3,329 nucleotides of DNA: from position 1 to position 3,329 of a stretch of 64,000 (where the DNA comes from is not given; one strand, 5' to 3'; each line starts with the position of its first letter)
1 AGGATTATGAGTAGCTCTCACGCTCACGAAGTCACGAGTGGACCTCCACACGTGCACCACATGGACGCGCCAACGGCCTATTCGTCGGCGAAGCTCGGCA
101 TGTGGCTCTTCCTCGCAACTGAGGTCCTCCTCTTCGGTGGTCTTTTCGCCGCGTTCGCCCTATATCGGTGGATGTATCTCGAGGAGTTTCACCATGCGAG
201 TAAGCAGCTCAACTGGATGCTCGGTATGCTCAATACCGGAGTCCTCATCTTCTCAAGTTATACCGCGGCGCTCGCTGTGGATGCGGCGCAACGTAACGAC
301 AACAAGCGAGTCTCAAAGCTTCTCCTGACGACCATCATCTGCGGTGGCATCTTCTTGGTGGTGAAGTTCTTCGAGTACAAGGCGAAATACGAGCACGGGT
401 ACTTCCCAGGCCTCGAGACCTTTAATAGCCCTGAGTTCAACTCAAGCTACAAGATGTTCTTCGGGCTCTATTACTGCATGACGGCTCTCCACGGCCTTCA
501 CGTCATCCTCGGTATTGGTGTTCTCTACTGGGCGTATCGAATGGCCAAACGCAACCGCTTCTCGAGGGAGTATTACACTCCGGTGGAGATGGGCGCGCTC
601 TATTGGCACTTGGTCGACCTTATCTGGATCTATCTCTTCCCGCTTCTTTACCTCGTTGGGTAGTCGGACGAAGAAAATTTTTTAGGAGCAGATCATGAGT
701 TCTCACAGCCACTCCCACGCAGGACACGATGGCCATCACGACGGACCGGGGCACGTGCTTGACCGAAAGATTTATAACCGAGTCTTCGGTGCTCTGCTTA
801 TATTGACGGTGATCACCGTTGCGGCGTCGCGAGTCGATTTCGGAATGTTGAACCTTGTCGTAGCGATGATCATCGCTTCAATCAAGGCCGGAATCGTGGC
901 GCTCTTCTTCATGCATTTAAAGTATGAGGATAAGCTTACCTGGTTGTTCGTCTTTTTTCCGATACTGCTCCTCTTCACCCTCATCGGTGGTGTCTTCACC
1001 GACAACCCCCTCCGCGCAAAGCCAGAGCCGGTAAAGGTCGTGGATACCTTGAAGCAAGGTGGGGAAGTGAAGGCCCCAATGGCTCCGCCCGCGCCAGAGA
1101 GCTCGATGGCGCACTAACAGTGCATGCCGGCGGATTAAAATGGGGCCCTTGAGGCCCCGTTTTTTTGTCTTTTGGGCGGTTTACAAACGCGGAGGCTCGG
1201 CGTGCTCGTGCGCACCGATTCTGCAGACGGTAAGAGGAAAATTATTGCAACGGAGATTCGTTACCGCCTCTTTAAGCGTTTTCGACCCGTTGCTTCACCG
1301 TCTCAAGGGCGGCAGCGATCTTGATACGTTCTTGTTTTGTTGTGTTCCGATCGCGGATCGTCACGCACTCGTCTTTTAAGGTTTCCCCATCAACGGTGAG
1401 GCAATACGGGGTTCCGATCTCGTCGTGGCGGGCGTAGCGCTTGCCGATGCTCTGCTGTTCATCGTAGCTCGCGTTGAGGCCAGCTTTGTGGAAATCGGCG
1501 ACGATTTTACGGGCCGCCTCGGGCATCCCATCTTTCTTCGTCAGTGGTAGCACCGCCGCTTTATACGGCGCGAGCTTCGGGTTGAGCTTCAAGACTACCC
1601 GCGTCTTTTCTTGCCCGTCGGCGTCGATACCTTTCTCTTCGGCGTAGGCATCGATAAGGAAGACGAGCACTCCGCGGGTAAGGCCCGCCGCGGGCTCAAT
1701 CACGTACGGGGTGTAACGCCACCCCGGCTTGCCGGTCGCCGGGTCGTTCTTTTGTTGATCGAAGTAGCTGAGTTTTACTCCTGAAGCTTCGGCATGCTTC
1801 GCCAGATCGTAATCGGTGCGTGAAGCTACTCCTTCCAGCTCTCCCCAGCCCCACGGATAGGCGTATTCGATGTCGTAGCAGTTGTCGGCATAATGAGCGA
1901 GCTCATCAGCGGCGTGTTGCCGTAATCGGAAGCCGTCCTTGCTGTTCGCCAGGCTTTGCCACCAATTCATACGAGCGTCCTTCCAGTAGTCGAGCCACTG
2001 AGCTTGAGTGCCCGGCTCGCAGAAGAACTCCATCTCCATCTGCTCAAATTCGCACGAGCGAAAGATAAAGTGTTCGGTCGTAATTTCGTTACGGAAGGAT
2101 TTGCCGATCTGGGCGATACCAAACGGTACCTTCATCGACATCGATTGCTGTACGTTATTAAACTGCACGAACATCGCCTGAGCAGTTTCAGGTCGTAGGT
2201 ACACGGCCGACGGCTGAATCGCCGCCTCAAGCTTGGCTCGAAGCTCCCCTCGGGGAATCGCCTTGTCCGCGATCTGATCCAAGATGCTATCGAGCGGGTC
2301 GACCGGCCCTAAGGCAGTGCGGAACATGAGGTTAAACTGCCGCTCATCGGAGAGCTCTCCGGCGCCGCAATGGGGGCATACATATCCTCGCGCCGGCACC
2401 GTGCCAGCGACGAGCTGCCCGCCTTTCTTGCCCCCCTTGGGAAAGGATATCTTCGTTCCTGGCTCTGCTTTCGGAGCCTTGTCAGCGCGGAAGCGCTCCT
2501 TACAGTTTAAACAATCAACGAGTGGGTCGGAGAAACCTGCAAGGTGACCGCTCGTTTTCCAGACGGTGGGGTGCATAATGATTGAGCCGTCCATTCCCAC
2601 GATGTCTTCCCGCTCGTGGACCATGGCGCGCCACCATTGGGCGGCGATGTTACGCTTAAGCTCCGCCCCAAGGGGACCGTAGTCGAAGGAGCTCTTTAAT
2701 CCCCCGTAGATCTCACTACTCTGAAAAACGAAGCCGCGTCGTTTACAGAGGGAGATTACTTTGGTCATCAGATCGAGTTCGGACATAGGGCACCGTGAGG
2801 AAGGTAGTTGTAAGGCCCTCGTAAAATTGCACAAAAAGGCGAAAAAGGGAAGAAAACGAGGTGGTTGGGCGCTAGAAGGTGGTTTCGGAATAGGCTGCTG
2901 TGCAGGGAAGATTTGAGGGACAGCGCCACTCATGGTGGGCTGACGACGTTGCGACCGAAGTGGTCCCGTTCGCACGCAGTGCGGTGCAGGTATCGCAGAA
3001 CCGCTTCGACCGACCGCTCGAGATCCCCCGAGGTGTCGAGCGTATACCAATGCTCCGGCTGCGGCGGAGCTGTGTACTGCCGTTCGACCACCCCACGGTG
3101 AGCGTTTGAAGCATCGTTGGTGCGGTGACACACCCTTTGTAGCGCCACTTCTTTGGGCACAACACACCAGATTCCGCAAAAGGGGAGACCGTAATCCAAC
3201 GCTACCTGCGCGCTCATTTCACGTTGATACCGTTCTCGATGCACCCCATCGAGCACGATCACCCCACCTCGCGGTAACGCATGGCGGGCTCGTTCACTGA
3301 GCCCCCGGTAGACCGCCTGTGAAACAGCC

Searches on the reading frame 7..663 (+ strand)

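Call 92: search_protein_families(library=pfam, proteins=[window:7-663:+], max_evalue=0.0001)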
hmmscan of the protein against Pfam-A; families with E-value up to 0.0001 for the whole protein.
window:7-663:+ (218 aa): 1 family
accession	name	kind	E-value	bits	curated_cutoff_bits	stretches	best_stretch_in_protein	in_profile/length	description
PF00510.24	COX3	-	7.2e-17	62.5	23.8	1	26-216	74-255/258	Cytochrome c oxidase subunit III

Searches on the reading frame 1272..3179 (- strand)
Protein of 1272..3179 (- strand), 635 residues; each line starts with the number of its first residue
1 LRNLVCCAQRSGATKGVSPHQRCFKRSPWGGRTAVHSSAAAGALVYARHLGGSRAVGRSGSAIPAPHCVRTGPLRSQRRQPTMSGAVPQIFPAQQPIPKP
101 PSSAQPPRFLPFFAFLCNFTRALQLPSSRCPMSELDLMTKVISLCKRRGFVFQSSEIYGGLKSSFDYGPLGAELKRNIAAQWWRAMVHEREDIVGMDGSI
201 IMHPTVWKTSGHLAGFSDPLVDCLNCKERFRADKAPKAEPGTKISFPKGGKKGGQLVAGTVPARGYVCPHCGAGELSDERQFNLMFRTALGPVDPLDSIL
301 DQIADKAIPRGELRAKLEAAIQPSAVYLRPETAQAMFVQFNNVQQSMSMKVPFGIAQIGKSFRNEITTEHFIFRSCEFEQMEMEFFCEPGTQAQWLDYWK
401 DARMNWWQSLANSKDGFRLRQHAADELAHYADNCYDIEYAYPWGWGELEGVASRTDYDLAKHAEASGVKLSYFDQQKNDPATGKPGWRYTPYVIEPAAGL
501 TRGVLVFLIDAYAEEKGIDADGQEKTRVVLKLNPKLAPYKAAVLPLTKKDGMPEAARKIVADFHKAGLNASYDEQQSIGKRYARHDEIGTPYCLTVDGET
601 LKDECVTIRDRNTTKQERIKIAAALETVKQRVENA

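Call 83: search_protein_families(library=ncbifam, proteins=[window:1272-3179:-], max_evalue=0.00001)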
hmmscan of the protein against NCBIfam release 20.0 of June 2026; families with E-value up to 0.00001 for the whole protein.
window:1272-3179:- (635 aa): 9 families
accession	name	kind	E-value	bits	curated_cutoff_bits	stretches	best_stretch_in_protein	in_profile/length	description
NF003211.1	PRK04173.1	equivalog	9.7e-181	601.5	312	2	324-623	161-449/454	glycine--tRNA ligase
TIGR00389.1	glyS_dimeric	equivalog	4.2e-143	477.9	243.3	4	138-295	3-154/565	glycine--tRNA ligase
NF011484.0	PRK14894.1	equivalog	2.6e-123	412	1050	3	323-516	136-337/539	glycine--tRNA ligase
NF008979.1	PRK12325.1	exception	1.6e-11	43.8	550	1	535-628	341-436/437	proline--tRNA ligase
NF006625.0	PRK09194.1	equivalog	9.1e-10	38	558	1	532-629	461-559/559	proline--tRNA ligase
TIGR00418.1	thrS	equivalog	2.5e-08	33.3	383.65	1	536-631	470-564/565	threonine--tRNA ligase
TIGR00442.1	hisS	equivalog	2e-07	30.3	286.75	0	540-620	324-405/406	histidine--tRNA ligase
TIGR00409.1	proS_fam_II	equivalog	5.6e-07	28.8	306.7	1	535-629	470-566/568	proline--tRNA ligase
TIGR00408.1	proS_fam_I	equivalog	6.3e-07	28.7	437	0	530-633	274-382/475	proline--tRNA ligase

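Call 84: find_homologous_proteins(query=window:1272-3179:-, max_evalue=1e-50)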
Query window:1272-3179:- (635 aa): 8000 proteins with E <= 1e-50 among 8000 candidates; the best 120 are listed.
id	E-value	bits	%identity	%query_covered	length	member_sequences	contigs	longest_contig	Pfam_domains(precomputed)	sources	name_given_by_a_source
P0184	0.0e+0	1124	94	79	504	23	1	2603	PF03129.26,PF00587.31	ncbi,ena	-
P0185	0.0e+0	1085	90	79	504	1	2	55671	PF03129.26,PF00587.31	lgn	-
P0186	0.0e+0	1083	90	79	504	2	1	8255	PF03129.26,PF00587.31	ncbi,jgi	jgi:glycyl-tRNA synthetase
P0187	2.8e-296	1002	83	79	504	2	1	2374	PF03129.26,PF00587.31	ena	-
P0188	8.3e-277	938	77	78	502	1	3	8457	PF03129.26,PF00587.31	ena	-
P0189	8.1e-276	934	76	79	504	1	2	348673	PF03129.26,PF00587.31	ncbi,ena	-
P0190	1.9e-273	926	77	79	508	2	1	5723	PF03129.26,PF00587.31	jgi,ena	-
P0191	1.9e-272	923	76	79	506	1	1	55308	PF03129.26,PF00587.31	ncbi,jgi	jgi:glycyl-tRNA synthetase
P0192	3.1e-270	916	76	79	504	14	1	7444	PF03129.26,PF00587.31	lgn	-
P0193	3.1e-270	916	76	79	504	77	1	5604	PF03129.26,PF00587.31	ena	-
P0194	2.1e-269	913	76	79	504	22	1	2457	PF03129.26,PF00587.31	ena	-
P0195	5.1e-269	912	76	79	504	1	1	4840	PF03129.26,PF00587.31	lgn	-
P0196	4.8e-268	909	76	79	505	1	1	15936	PF03129.26,PF00587.31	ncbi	-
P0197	7.4e-268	908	75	79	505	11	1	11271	PF03129.26,PF00587.31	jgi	jgi:glycyl-tRNA synthetase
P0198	1.1e-267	907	75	79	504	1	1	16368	PF03129.26,PF00587.31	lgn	-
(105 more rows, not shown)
